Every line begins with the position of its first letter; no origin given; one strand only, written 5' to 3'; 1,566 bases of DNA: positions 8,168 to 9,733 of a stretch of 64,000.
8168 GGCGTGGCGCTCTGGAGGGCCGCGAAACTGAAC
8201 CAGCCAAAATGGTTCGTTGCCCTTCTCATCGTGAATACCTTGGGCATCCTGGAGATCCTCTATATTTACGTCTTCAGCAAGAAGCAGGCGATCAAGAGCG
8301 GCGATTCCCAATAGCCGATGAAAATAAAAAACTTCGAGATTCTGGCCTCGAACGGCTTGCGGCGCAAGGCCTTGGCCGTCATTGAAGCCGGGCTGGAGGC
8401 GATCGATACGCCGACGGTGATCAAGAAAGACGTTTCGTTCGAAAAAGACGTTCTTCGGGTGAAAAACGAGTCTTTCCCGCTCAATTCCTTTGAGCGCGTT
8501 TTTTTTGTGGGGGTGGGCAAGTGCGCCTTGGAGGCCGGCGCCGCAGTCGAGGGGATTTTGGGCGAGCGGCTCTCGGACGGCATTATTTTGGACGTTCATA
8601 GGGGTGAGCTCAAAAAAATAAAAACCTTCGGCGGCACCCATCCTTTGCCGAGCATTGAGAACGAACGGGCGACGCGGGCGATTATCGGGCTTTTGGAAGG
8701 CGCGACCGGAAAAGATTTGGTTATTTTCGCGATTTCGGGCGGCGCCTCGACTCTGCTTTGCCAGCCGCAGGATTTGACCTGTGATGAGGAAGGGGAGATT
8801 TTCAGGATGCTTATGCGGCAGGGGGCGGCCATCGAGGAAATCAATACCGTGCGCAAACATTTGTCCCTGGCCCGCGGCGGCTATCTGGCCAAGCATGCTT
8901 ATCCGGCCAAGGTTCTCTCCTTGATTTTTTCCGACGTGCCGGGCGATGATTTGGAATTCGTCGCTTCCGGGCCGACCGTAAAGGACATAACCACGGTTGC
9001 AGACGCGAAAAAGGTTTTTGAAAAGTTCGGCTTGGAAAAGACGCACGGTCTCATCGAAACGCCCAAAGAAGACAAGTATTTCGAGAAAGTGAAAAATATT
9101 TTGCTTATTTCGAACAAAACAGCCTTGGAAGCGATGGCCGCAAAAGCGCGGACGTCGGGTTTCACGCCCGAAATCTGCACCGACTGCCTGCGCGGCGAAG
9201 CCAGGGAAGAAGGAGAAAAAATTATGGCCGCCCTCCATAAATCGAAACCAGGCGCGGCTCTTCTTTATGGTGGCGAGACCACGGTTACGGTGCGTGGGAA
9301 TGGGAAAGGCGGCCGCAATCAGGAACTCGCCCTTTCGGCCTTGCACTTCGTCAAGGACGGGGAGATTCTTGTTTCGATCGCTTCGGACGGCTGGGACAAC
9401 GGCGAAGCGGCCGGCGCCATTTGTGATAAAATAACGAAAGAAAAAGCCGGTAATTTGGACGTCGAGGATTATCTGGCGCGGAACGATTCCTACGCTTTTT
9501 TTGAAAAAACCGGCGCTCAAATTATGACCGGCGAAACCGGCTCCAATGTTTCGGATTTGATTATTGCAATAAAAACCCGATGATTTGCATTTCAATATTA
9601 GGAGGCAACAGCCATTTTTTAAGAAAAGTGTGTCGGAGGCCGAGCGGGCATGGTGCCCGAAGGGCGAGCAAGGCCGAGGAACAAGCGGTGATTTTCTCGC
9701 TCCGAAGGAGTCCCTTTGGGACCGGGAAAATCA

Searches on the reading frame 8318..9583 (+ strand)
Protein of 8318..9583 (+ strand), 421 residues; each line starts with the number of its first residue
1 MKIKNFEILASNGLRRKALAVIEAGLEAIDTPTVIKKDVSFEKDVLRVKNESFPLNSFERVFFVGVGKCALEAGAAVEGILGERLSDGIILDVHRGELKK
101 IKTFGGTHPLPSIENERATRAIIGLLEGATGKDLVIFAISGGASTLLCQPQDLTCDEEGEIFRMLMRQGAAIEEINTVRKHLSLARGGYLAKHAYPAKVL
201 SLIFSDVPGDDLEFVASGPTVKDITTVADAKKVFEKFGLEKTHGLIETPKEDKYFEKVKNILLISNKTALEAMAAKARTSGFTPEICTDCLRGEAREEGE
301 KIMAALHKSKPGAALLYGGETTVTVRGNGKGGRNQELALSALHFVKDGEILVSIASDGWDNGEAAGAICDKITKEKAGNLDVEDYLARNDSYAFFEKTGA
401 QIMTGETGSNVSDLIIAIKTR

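Call 6: search_protein_families(library=ncbifam, proteins=[window:8318-9583:+])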
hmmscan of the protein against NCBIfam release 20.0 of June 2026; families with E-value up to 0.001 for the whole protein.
window:8318-9583:+ (421 aa): 2 families
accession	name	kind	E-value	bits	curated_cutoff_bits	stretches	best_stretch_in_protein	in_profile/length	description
NF041176.1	GlyK_Thmprot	equivalog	1.4e-70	238.6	550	1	26-416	5-393/397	glycerate 2-kinase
NF040791.1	gly_kin_Thpl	equivalog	1.6e-67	228.5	670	1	3-417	2-410/410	glycerate 2-kinase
